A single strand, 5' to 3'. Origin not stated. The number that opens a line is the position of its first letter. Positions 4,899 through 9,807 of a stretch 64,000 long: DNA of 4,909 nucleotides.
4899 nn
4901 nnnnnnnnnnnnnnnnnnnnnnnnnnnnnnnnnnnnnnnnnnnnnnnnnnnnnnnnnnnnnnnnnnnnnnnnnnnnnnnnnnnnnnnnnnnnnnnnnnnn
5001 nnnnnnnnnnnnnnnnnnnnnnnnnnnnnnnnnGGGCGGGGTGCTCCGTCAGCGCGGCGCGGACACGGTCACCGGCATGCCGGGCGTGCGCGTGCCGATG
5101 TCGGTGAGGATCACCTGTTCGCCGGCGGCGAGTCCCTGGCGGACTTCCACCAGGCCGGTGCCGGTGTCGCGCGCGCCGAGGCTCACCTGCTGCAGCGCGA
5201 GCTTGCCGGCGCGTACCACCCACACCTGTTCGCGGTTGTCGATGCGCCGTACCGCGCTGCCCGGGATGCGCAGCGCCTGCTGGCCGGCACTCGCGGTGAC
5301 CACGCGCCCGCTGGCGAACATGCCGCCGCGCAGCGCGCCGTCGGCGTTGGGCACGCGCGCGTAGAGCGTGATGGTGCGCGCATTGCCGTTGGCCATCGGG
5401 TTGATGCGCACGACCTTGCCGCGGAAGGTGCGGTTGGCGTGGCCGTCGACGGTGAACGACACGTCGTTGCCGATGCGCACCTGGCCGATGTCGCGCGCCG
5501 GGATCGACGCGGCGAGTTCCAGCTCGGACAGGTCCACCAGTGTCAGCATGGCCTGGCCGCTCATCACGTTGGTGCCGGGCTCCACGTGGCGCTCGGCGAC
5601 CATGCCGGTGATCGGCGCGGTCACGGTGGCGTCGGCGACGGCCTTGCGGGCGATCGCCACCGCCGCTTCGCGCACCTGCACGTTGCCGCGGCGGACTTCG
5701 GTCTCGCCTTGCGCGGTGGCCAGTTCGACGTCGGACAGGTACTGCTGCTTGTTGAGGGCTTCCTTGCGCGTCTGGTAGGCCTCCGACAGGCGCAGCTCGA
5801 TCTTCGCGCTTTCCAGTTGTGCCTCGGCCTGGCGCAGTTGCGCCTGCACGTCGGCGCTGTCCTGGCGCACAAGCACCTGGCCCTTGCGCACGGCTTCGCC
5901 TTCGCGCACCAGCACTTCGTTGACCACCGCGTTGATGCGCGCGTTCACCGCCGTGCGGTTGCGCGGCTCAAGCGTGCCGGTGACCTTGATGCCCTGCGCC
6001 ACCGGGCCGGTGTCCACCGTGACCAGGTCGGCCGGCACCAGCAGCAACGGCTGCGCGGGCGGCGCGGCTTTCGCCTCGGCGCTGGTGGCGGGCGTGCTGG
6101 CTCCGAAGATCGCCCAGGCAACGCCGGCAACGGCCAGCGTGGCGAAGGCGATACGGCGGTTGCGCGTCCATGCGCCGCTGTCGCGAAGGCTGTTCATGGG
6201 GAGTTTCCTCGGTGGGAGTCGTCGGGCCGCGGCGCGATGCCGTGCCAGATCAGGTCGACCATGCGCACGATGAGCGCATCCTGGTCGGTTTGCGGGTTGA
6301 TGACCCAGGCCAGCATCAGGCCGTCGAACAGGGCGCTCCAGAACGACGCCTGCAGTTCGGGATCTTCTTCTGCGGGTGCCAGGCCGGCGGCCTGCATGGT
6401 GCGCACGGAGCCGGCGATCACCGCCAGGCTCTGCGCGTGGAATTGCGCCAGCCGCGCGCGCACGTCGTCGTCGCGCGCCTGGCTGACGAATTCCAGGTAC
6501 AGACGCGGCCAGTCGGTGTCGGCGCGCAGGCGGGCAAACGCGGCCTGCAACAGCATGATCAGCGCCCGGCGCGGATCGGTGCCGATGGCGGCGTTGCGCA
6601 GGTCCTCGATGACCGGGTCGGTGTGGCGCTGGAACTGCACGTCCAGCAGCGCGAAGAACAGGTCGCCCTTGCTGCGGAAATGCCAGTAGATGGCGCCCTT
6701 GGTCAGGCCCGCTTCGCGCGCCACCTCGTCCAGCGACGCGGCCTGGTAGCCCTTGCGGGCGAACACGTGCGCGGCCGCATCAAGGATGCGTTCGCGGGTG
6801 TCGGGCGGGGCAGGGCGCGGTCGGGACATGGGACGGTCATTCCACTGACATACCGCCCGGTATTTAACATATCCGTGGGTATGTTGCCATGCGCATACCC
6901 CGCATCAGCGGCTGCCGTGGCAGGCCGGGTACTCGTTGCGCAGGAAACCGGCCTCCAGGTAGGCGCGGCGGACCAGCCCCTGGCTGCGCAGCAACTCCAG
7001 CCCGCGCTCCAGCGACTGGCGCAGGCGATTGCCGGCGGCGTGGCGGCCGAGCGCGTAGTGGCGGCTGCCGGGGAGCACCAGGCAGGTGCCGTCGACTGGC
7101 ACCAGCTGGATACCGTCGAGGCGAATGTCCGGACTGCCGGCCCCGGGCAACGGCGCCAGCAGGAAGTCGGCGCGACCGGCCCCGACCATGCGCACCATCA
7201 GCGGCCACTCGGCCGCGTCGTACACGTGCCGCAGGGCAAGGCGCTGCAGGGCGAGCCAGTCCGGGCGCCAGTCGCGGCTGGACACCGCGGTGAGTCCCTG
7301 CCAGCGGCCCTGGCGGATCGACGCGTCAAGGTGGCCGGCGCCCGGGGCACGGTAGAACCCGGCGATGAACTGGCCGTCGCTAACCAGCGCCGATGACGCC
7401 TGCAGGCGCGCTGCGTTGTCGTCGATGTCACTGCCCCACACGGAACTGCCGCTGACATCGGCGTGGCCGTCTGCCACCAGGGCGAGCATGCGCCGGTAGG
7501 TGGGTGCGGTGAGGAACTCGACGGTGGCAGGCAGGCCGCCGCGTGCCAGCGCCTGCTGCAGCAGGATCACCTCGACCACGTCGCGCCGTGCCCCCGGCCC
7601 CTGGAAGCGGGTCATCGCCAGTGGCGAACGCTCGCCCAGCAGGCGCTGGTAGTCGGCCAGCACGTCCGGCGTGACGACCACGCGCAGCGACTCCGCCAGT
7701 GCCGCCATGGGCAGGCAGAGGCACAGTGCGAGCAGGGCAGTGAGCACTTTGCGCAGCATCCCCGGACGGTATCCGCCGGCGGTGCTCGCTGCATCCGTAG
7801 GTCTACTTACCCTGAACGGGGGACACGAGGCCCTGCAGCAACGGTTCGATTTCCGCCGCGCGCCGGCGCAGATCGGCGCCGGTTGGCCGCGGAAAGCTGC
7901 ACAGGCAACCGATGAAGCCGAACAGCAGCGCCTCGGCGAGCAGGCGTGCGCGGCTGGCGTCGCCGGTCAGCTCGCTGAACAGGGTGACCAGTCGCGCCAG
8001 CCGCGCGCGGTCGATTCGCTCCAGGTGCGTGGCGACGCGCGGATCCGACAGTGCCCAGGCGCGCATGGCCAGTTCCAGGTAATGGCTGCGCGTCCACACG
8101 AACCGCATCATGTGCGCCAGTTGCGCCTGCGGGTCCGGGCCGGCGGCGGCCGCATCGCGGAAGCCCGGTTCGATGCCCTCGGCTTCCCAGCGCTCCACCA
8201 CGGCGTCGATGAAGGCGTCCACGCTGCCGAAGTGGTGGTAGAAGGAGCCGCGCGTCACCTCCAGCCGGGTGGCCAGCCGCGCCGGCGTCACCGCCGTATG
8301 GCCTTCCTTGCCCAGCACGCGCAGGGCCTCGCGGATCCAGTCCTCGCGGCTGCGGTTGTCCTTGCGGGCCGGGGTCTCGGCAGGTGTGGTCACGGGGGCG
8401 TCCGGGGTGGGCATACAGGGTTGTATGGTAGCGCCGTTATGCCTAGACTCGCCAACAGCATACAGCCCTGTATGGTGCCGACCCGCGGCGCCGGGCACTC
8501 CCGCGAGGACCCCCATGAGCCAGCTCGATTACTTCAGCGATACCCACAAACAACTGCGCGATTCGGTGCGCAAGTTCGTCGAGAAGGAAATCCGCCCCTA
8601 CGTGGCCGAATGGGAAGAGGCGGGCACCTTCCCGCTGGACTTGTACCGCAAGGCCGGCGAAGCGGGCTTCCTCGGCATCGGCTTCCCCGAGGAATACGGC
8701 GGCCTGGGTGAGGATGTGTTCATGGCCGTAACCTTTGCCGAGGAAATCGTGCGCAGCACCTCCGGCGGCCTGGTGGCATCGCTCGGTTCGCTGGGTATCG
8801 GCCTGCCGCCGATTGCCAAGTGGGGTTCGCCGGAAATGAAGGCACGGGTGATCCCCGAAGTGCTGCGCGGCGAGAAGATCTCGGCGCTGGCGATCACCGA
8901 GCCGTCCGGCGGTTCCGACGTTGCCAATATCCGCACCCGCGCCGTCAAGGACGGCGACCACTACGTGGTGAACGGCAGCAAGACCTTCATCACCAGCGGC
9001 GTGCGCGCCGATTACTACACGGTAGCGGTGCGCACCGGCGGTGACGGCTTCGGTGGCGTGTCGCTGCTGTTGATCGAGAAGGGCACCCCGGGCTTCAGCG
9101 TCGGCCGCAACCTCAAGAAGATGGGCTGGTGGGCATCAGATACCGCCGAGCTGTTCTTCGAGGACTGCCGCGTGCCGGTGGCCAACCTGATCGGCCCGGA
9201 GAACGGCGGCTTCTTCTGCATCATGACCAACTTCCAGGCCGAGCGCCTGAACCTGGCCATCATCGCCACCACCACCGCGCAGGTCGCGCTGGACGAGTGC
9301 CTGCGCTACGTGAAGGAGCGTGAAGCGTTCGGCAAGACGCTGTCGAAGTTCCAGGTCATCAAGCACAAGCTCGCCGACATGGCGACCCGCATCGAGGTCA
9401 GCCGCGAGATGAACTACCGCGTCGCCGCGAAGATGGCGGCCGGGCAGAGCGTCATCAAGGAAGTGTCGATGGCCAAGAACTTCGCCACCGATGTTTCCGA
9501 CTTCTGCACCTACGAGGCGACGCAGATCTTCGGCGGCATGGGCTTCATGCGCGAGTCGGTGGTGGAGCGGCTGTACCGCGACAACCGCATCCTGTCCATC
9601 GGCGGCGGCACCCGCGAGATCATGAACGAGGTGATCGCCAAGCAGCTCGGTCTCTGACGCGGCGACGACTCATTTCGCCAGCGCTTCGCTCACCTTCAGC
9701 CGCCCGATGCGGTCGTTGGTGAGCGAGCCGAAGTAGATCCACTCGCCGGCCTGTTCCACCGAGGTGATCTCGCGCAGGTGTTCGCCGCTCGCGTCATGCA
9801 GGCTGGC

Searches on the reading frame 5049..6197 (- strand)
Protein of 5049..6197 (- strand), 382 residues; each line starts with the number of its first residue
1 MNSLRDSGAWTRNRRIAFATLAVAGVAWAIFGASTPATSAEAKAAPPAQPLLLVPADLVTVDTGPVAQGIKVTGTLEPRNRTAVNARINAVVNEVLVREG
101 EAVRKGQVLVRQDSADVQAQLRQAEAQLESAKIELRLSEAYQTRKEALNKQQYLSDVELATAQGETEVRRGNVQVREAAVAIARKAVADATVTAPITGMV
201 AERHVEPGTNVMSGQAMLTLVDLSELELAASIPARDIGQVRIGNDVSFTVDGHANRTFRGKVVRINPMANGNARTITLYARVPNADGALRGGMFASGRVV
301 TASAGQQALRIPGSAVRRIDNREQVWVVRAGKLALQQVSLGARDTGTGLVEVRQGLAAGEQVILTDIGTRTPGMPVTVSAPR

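Call 53: search_protein_families(library=pfam, proteins=[window:5049-6197:-], max_evalue=0.00001)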
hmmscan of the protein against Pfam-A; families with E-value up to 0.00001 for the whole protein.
window:5049-6197:- (382 aa): 2 families
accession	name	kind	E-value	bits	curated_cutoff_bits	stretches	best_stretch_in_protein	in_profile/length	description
PF16576.10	HlyD_D23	-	1.9e-29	102.9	30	1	68-295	4-214/214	Barrel-sandwich domain of CusB or HlyD membrane-fusion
PF13437.12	HlyD_3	-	3.1e-23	83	22.2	1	191-289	1-103/106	HlyD family secretion protein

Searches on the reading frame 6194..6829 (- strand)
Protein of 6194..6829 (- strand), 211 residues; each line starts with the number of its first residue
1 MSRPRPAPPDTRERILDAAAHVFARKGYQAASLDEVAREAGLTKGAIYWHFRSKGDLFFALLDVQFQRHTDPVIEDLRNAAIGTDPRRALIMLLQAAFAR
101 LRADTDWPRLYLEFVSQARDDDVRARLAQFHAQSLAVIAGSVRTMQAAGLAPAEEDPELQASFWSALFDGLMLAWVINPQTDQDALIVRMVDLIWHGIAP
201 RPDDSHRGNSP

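Call 53: search_protein_families(library=pfam, proteins=[window:6194-6829:-], max_evalue=0.00001)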
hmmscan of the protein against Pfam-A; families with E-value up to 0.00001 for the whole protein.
window:6194-6829:- (211 aa): 2 families
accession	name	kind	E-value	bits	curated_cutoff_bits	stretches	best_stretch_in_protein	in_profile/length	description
PF00440.29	TetR_N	-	9.8e-20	70.5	24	1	15-61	1-47/47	Bacterial regulatory proteins, tetR family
PF13977.11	TetR_C_6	-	2.1e-11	44.4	27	1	86-190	1-105/115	BetI-type transcriptional repressor, C-terminal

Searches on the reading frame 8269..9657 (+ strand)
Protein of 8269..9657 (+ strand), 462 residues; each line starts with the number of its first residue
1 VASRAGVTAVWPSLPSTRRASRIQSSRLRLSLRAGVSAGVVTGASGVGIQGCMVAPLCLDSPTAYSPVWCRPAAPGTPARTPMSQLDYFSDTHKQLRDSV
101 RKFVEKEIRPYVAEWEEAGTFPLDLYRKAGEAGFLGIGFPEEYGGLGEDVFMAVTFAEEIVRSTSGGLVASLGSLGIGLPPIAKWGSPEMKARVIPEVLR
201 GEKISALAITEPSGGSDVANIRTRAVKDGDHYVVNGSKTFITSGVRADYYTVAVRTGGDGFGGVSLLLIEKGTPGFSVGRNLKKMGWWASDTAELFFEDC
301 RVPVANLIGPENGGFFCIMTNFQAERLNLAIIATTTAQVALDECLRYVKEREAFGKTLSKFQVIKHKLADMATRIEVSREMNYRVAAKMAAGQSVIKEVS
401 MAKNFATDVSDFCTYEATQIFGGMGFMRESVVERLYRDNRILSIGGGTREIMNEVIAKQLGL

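Call 53: search_protein_families(library=pfam, proteins=[window:8269-9657:+], max_evalue=0.00001)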
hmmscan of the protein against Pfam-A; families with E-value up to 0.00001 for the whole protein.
window:8269-9657:+ (462 aa): 4 families
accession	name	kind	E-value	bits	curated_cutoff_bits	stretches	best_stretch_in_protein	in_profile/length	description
PF00441.29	Acyl-CoA_dh_1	-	4.1e-47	160.5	22.4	1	312-460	1-149/150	Acyl-CoA dehydrogenase, C-terminal domain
PF02771.21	Acyl-CoA_dh_N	-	5.5e-33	114.1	22.9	1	90-202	1-113/113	Acyl-CoA dehydrogenase, N-terminal domain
PF02770.24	Acyl-CoA_dh_M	-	7.3e-26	90.6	33.3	1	206-300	1-97/97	Acyl-CoA dehydrogenase, middle domain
PF08028.16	Acyl-CoA_dh_2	-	2.3e-15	57.5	22.7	1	330-441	4-125/134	Acyl-CoA dehydrogenase, C-terminal domain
